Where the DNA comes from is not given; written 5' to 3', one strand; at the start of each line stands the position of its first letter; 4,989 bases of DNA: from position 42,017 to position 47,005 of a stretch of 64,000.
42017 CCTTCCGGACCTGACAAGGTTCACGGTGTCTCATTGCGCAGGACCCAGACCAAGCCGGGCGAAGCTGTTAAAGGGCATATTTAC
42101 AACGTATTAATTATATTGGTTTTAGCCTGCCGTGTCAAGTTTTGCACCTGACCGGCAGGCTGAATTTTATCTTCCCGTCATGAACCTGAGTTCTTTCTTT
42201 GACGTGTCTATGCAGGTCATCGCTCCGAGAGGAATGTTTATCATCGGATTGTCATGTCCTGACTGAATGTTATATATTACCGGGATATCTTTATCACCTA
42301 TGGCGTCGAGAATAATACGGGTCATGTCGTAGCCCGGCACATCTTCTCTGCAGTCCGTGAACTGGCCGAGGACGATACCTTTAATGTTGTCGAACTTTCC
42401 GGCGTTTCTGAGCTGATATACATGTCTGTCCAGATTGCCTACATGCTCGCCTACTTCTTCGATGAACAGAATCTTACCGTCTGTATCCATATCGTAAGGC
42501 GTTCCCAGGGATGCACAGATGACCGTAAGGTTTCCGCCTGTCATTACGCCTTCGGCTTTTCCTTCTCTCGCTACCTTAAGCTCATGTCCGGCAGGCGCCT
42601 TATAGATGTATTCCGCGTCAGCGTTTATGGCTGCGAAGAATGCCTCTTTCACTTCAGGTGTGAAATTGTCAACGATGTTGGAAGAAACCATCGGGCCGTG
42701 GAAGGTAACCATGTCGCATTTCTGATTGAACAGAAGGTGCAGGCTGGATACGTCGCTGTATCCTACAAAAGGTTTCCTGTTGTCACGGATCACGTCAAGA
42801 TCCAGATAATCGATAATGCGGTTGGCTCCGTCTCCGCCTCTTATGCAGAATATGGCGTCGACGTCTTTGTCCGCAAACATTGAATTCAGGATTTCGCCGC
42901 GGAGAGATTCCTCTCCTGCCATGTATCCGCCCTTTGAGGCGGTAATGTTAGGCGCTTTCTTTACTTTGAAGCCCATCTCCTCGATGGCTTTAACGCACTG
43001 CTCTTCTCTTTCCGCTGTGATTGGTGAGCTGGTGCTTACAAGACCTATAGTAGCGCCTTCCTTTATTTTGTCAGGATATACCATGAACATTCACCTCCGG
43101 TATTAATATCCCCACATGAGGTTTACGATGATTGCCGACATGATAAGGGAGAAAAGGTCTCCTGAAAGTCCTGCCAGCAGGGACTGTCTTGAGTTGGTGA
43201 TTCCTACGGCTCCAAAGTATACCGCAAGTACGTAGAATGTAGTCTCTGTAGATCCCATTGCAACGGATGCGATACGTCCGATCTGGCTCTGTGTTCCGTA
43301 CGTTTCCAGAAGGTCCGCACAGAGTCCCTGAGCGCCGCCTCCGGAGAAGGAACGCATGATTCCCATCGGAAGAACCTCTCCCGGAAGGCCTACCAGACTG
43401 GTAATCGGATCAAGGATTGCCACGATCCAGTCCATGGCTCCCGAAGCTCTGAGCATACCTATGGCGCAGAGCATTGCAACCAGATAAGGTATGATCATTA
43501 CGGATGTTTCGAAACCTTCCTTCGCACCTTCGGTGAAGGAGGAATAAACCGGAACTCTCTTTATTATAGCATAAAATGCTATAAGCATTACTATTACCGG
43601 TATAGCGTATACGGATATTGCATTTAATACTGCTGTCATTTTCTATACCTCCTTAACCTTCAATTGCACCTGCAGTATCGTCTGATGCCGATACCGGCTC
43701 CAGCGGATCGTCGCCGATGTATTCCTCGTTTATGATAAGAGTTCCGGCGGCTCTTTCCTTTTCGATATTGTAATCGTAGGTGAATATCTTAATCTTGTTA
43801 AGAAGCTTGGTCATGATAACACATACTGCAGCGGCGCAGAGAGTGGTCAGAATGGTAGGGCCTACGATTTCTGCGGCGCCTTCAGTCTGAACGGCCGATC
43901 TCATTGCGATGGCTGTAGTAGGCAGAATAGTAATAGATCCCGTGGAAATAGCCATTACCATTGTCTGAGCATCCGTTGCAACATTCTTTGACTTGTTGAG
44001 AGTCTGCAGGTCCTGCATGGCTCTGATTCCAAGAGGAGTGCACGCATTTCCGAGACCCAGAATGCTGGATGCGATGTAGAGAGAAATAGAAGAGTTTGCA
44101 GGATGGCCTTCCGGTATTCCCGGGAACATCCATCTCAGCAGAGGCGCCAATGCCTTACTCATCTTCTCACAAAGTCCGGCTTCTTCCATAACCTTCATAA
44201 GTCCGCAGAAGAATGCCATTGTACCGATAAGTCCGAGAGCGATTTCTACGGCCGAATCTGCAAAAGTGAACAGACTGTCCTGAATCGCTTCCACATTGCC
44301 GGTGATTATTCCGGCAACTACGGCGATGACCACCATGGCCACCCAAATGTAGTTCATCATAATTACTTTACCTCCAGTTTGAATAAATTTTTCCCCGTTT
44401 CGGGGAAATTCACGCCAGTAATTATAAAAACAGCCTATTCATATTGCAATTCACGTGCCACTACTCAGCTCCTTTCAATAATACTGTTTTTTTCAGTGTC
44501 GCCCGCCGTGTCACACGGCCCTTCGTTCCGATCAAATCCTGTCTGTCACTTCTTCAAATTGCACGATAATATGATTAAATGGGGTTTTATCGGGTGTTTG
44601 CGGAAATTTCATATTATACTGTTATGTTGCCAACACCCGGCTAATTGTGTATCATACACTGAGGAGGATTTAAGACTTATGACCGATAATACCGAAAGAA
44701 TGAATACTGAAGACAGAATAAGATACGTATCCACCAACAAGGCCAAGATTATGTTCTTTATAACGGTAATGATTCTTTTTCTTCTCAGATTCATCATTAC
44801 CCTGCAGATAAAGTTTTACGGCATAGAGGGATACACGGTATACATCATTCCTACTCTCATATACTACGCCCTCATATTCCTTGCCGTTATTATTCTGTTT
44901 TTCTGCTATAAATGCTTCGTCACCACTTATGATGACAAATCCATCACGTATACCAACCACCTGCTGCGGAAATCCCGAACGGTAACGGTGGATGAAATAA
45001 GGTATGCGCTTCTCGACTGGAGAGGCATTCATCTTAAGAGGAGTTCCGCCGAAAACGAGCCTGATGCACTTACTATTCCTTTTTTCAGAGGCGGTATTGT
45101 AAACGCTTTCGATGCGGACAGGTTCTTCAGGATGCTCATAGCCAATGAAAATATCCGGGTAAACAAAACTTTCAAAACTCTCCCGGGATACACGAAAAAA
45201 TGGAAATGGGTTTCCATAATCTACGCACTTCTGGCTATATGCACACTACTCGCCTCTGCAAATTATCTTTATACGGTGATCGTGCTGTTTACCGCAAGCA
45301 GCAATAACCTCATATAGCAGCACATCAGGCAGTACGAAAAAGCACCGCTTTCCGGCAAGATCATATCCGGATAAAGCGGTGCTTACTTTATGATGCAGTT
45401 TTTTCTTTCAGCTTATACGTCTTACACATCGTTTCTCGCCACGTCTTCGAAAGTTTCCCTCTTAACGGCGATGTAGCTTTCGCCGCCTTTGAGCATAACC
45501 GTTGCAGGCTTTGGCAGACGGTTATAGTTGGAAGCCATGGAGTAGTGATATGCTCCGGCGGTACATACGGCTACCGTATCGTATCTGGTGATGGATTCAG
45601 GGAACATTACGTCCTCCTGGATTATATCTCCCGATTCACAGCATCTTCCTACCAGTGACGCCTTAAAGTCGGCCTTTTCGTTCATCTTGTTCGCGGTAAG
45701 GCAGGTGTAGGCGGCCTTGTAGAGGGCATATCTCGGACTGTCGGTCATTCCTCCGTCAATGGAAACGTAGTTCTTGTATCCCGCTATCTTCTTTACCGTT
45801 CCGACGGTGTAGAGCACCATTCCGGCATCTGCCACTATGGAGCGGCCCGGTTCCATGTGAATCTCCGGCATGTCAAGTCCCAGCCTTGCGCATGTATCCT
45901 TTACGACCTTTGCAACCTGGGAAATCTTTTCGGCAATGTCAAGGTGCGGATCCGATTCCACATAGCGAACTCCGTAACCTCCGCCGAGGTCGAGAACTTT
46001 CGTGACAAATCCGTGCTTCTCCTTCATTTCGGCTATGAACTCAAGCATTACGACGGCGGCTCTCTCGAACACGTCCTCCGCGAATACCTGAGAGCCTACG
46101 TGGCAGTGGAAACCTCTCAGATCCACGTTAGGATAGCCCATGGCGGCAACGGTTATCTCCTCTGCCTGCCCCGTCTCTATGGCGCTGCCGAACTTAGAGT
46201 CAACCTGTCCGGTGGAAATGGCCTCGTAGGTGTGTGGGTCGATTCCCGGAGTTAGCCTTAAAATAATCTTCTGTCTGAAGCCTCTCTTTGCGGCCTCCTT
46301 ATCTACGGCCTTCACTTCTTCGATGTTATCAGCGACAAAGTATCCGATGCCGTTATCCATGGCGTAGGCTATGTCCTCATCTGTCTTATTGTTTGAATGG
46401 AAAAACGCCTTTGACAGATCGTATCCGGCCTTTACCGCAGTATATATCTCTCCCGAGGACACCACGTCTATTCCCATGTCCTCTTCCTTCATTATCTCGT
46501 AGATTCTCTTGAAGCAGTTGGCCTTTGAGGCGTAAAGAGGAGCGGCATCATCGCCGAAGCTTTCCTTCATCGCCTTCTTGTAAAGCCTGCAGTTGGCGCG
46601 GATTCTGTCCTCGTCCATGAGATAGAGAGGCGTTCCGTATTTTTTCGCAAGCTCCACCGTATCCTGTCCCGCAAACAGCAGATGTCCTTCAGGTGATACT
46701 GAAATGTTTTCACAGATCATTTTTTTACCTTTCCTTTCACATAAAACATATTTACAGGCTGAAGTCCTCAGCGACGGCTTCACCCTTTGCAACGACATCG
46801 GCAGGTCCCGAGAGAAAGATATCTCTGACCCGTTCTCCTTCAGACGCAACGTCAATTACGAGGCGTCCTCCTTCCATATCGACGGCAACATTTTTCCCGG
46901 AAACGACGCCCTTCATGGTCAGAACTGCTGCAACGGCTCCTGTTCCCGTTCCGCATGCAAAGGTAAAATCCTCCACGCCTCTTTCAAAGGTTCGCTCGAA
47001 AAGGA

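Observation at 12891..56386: Three sigma54 activators and four exact -24/-12 promoters in one 44-kb stretch: a candidate cell-wall-peptide / D-amino-acid sigma54 regulon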

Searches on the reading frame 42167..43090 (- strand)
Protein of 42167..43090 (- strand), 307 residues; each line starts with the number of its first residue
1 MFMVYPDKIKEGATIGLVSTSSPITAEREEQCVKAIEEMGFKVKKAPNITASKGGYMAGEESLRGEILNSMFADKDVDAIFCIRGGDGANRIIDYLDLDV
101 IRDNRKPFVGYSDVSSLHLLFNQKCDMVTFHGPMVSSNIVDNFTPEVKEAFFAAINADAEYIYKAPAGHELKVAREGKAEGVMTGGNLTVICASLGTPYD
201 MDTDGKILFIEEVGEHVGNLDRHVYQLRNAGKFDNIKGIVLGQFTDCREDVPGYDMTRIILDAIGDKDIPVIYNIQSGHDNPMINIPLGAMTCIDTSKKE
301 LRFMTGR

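Call 5: search_protein_families(library=pfam, proteins=[window:42167-43090:-])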
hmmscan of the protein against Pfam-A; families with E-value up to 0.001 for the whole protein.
window:42167-43090:- (307 aa): 2 families
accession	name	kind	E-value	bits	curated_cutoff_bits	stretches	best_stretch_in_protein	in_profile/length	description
PF02016.21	Peptidase_S66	-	5.1e-37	127.2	25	1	15-132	1-121/121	LD-carboxypeptidase N-terminal domain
PF17676.7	Peptidase_S66C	-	5e-34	117.9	23.7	1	180-293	1-119/120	LD-carboxypeptidase C-terminal domain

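Call 25: find_encoding_contigs(protein=window:42167-43090:-, flank=10000, max_places=10)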
Protein window:42167-43090:- (307 aa): no gene with exactly this product is on record in the collection.

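Call 48: search_protein_families(library=ncbifam, proteins=[window:42167-43090:-])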
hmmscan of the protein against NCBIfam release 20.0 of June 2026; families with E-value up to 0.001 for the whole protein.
window:42167-43090:- (307 aa): 1 family
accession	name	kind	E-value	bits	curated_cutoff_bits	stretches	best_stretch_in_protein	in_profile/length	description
NF008424.0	PRK11253.1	equivalog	3.1e-40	138.1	378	1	14-301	6-296/308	muramoyltetrapeptide carboxypeptidase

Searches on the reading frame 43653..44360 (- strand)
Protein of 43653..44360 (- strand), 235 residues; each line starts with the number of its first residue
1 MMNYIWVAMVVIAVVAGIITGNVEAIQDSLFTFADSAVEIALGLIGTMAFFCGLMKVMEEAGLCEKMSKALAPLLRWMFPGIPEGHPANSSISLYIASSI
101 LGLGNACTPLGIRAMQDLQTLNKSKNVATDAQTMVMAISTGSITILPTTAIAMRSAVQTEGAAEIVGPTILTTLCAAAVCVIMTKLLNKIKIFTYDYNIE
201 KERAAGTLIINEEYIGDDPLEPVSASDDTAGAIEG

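Call 3: search_protein_families(library=pfam, proteins=[window:43653-44360:-])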
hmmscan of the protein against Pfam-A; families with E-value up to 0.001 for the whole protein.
window:43653-44360:- (235 aa): 1 family
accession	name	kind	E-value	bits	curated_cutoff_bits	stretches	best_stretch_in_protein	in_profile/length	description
PF07670.19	Gate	-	2.1e-08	35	29.6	1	42-151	2-99/104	Nucleoside recognition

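Call 48: search_protein_families(library=ncbifam, proteins=[window:43653-44360:-])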
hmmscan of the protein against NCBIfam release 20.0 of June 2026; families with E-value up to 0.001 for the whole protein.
window:43653-44360:- (235 aa): 0 families

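Call 71: list_cluster_members(proteins=[window:43653-44360:-, window:43103-43639:-, window:49573-50286:-, window:49009-49557:-, window:48060-48980:-, window:47602-48003:-, window:44679-45317:+, window:29119-31227:+, window:15230-16756:+, window:27029-28072:-])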
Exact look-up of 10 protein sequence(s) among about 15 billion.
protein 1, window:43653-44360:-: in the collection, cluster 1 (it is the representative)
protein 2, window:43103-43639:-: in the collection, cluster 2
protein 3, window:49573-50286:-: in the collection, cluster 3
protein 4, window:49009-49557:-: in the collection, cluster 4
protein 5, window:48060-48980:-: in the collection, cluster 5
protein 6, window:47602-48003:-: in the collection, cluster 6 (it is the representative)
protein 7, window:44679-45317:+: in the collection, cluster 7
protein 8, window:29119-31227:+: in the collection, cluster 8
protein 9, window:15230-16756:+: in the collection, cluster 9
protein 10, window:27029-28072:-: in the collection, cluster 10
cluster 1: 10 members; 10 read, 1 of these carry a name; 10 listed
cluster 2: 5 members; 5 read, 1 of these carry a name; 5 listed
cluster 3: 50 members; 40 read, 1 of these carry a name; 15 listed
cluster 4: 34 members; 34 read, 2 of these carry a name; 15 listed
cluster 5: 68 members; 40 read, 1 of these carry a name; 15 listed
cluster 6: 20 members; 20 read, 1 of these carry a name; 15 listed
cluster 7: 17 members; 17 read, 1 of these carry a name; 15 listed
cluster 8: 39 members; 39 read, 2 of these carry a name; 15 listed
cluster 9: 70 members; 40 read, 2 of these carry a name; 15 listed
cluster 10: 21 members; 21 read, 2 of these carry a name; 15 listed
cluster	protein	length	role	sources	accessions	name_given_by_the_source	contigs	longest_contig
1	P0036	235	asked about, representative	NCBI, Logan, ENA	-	-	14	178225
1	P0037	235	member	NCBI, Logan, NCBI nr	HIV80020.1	MAG TPA: nucleoside recognition protein [Candidatus Avanaerovorax faecigallinarum] | nucleoside recognition protein [Candidatus Avanaerovorax faecigallinarum]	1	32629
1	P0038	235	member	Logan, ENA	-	-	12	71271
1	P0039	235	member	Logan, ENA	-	-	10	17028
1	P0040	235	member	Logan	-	-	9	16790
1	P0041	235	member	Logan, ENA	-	-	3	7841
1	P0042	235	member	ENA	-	-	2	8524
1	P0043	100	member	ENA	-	-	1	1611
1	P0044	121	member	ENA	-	-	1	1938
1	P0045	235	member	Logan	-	-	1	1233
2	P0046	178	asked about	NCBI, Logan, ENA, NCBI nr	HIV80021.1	MAG TPA: spore maturation protein [Candidatus Avanaerovorax faecigallinarum] | spore maturation protein [Candidatus Avanaerovorax faecigallinarum]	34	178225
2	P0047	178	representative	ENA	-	-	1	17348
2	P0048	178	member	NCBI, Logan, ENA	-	-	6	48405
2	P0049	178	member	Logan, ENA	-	-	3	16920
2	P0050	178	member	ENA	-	-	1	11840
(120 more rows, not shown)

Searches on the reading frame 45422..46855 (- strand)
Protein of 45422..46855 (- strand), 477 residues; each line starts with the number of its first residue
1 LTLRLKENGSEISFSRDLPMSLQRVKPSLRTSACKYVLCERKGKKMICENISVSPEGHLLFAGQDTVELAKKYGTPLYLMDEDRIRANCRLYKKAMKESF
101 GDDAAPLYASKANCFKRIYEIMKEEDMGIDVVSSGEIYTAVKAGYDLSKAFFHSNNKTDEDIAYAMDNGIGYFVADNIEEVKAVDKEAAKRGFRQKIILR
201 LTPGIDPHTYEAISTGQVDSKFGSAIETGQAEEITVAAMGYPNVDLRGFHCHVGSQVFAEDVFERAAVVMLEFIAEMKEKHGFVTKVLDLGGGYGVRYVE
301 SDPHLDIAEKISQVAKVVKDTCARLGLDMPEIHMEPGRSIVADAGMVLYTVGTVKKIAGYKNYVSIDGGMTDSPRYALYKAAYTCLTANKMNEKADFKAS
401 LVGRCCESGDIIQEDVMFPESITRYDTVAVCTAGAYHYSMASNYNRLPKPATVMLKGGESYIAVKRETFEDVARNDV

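Call 5: search_protein_families(library=pfam, proteins=[window:45422-46855:-])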
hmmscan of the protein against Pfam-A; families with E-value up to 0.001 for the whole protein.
window:45422-46855:- (477 aa): 2 families
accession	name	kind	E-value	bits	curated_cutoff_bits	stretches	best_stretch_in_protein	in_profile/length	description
PF02784.22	Orn_Arg_deC_N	-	3.1e-56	190.9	23.4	1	84-342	3-247/247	Pyridoxal-dependent decarboxylase, pyridoxal binding domain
PF00278.28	Orn_DAP_Arg_deC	-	2.5e-14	53.7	23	1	176-434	5-95/95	Pyridoxal-dependent decarboxylase, C-terminal sheet domain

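Call 48: search_protein_families(library=ncbifam, proteins=[window:45422-46855:-])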
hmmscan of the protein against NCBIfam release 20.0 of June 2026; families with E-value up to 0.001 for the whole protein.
window:45422-46855:- (477 aa): 8 families
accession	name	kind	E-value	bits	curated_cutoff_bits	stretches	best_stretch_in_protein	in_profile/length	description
TIGR01048.1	lysA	equivalog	2.9e-122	408.2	297.9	1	56-476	6-416/417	diaminopimelate decarboxylase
TIGR03099.1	dCO2ase_PEP1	hypoth_equivalog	5.9e-50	170.5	478.45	1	56-450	5-391/398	pyridoxal-dependent decarboxylase, exosortase A system-associated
NF052544.1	OrLyDeCDokD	equivalog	1.6e-49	168.7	700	1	55-476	22-459/461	ornithine/lysine decarboxylase DokD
NF006515.0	PRK08961.1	equivalog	1.5e-48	165.5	802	1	72-455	500-859/861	bifunctional aspartate kinase/diaminopimelate decarboxylase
NF041039.1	FslC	exception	8.5e-22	77.5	500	1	67-463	20-411/418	rhizoferrin biosystnesis N-citrylornithine decarboxylase FslC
NF003763.0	PRK05354.1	equivalog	2.5e-14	52.8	369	1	82-358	75-363/636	biosynthetic arginine decarboxylase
TIGR01273.1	speA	equivalog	6e-14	51.4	624.1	1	83-355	69-352/624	arginine decarboxylase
TIGR01047.1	nspC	equivalog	4.9e-07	28.5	409.05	1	75-472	3-376/380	carboxynorspermidine decarboxylase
